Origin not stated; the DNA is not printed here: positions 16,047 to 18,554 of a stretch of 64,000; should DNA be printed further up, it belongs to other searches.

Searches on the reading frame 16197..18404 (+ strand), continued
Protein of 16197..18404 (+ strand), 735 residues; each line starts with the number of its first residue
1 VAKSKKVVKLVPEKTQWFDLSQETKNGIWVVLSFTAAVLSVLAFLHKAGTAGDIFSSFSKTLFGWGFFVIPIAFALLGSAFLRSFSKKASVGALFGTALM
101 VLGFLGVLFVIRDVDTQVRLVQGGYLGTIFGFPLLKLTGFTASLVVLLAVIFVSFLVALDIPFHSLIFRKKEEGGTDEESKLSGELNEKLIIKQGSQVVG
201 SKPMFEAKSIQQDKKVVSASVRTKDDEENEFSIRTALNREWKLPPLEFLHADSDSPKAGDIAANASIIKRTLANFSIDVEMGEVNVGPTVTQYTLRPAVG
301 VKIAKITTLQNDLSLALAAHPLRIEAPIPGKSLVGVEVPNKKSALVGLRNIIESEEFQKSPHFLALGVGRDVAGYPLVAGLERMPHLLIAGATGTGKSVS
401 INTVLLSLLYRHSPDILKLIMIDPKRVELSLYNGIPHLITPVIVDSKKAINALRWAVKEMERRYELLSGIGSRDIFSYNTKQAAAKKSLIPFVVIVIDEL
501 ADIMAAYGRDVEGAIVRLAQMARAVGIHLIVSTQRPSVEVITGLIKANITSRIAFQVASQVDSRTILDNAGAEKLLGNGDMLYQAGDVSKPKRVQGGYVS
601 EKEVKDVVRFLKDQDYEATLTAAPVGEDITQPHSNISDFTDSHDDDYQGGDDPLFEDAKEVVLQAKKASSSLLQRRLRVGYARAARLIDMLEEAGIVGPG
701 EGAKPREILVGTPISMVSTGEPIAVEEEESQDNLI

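Call 115: find_encoding_contigs(protein=P0017, flank=4000, max_places=2)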
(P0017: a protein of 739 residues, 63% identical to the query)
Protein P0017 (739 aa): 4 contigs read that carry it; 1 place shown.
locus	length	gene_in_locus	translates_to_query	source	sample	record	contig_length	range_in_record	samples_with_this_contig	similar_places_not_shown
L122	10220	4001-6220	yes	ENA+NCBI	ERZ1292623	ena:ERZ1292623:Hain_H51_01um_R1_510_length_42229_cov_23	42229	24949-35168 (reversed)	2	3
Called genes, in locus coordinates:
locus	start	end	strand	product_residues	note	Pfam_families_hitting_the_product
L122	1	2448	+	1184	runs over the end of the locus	PF04997:RNA_pol_Rpb1_1, PF00623:RNA_pol_Rpb1_2, PF04983:RNA_pol_Rpb1_3, PF05000:RNA_pol_Rpb1_4 (weak), PF04998:RNA_pol_Rpb1_5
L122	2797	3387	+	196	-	-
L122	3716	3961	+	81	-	-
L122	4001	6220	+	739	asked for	PF13491:FtsK_4TM, PF17854:FtsK_alpha, PF01580:FtsK_SpoIIIE, PF09397:FtsK_gamma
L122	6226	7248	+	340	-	PF00154:RecA_N, PF08423:Rad51, PF01637:ATPase_2 (weak), PF06745:ATPase (faint), PF27531:MT3502_N, PF21096:RecA_C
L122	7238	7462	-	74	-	PF01084:Ribosomal_S18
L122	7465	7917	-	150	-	PF00436:SSB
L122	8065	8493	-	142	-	PF01250:Ribosomal_S6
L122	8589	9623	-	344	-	PF01926:MMR_HSR1, PF02421:FeoB_N (weak), PF06071:YchF-GTPase_C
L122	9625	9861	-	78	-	PF07927:HicA_toxin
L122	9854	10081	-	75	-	-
